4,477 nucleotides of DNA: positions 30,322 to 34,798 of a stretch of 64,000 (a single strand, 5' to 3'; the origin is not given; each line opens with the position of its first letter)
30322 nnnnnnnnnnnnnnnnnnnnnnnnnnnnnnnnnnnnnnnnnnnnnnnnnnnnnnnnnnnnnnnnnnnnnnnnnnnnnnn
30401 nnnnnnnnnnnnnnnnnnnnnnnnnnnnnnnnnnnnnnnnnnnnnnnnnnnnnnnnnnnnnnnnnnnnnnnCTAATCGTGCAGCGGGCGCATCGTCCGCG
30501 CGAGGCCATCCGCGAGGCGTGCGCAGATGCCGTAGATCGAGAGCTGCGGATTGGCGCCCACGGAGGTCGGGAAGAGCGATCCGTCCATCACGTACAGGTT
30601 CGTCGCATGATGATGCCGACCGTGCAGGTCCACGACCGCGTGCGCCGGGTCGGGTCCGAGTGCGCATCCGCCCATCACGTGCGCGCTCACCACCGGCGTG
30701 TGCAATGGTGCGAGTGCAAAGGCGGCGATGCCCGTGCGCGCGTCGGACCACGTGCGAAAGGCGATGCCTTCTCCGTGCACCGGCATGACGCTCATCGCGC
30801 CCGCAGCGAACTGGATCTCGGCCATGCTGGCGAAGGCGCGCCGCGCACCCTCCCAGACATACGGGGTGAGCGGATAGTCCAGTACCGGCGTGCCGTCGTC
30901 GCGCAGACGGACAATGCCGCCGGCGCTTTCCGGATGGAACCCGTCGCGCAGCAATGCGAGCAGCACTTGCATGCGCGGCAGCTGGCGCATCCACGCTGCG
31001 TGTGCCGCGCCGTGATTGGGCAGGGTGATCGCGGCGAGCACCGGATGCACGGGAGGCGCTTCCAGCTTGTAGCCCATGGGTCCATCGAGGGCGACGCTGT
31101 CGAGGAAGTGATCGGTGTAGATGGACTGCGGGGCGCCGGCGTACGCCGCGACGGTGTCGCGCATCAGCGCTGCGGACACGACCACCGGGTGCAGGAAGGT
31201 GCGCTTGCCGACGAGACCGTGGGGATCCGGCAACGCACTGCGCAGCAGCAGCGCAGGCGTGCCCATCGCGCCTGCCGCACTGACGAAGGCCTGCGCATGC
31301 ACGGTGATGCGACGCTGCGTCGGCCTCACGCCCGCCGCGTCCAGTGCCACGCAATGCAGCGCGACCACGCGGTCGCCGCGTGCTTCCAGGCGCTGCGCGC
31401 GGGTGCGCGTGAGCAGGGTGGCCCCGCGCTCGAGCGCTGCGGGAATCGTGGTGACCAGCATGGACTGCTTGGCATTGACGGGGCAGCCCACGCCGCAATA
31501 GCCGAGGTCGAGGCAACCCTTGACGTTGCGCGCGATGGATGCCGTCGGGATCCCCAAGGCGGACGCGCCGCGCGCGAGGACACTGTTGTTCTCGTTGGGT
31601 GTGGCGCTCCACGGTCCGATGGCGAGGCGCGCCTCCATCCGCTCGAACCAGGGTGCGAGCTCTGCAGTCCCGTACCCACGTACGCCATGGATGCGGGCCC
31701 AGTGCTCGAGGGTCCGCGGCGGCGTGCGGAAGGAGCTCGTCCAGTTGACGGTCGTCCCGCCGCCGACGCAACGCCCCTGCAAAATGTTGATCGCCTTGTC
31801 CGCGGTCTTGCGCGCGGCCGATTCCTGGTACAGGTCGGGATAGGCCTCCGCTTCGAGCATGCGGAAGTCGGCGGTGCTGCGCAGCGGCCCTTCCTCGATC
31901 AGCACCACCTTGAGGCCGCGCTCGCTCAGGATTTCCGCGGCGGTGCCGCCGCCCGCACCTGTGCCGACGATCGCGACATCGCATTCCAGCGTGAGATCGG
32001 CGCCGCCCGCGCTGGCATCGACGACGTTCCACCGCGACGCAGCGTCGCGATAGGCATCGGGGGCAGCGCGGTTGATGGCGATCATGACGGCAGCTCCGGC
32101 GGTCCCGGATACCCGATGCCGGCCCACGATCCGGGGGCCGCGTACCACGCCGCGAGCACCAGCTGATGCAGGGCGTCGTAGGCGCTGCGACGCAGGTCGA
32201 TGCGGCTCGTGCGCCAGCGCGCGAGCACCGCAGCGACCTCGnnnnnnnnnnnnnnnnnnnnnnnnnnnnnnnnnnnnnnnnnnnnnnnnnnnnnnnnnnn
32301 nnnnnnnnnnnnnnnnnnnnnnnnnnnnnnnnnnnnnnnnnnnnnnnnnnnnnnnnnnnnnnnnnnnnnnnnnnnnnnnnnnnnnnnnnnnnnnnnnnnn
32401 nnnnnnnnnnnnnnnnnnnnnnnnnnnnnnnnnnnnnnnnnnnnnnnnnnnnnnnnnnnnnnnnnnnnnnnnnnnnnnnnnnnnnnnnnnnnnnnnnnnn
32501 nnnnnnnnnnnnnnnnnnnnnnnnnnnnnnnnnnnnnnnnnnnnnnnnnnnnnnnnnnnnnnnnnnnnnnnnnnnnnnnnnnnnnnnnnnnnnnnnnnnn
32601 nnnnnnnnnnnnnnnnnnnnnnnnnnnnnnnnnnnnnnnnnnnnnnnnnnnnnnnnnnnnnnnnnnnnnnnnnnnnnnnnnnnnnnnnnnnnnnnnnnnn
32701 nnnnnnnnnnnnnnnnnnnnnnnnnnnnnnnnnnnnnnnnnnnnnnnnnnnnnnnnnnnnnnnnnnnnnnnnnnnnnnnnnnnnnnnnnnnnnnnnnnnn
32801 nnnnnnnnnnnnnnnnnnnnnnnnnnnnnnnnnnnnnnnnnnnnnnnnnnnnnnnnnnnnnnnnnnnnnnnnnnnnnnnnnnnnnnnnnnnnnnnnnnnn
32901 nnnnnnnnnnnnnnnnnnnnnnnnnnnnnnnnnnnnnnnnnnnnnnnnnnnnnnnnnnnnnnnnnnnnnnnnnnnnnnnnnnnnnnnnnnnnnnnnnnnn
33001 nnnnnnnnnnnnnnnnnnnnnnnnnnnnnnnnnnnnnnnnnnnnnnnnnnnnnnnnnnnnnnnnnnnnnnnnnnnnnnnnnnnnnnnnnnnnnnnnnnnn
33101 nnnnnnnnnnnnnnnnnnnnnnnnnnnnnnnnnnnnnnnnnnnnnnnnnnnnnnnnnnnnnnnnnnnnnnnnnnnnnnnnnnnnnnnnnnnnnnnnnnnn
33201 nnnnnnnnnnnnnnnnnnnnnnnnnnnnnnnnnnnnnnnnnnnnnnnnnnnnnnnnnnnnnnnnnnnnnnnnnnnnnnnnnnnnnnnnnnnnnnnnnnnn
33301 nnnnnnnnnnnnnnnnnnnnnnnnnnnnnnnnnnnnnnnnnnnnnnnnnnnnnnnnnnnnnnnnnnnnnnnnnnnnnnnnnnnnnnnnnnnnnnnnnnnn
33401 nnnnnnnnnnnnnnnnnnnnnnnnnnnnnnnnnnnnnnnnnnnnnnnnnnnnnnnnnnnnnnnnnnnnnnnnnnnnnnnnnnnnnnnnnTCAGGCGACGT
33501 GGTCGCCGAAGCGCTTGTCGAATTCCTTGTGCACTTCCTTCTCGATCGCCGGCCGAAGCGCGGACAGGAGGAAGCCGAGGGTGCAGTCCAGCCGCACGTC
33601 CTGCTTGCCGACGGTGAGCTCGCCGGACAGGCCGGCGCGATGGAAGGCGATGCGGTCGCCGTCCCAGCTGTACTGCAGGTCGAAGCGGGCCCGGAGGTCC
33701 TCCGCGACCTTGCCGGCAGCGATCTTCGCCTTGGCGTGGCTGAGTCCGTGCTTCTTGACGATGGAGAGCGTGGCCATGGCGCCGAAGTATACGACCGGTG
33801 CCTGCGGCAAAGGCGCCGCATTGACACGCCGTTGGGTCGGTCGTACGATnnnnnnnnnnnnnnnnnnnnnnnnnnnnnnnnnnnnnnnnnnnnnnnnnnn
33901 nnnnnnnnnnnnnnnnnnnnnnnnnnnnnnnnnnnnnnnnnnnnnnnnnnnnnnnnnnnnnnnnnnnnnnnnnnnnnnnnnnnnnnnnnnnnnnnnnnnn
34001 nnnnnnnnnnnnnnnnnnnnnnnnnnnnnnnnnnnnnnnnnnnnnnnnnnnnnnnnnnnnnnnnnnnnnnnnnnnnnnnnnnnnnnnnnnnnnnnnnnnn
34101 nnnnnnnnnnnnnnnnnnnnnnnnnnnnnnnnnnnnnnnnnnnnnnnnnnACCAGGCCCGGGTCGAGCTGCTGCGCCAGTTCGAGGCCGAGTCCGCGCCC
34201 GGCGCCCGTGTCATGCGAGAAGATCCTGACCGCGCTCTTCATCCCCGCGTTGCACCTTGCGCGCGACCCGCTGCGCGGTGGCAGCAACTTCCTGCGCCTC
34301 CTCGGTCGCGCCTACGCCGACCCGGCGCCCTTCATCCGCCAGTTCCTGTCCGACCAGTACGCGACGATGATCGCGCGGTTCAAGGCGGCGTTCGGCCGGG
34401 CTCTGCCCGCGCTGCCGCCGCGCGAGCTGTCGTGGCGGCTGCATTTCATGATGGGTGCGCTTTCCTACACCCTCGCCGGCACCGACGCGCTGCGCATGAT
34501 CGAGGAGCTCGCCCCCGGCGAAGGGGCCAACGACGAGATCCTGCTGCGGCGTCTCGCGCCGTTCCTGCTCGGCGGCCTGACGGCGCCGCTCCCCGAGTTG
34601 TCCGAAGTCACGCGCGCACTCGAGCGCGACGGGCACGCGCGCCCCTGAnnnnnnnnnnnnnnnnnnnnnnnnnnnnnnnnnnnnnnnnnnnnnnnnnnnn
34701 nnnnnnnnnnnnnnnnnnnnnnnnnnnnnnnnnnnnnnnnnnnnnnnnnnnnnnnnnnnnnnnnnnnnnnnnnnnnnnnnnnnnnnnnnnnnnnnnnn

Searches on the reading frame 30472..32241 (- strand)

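Call 51: search_protein_families(library=pfam, max_evalue=0.00001, proteins=[window:30472-32241:-])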
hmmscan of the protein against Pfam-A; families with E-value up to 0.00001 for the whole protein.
window:30472-32241:- (589 aa): 3 families
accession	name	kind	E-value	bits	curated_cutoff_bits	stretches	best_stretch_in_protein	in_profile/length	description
PF00732.25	GMC_oxred_N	-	1.1e-51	176.1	23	1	136-353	3-218/218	GMC oxidoreductase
PF05199.19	GMC_oxred_C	-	1.7e-22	80.9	24.6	1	438-572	2-138/139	GMC oxidoreductase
PF00890.30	FAD_binding_2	-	2.2e-08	34.1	20.4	0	88-125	1-39/414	FAD binding domain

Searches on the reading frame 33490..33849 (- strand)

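Call 51: search_protein_families(library=pfam, max_evalue=0.00001, proteins=[window:33490-33849:-])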
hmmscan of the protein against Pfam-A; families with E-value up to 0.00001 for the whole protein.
window:33490-33849:- (119 aa): 1 family
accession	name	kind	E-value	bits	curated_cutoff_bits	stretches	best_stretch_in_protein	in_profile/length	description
PF09650.15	PHA_gran_rgn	-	1.2e-23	83.6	26.6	1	29-113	2-86/87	Putative polyhydroxyalkanoic acid system protein (PHA_gran_rgn)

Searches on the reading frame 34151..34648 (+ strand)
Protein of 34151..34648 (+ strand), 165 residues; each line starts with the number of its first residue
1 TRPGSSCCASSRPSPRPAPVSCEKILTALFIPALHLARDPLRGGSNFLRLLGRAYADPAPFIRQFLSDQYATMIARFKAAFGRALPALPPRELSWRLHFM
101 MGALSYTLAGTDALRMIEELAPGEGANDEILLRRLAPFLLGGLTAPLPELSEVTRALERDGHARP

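Call 51: search_protein_families(library=pfam, max_evalue=0.00001, proteins=[window:34151-34648:+])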
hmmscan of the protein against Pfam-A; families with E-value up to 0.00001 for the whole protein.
window:34151-34648:+ (165 aa): 1 family
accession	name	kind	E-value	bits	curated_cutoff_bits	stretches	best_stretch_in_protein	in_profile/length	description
PF17939.6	TetR_C_30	-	2.2e-30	105.8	26.3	1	28-142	2-115/115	Tetracyclin repressor-like, C-terminal domain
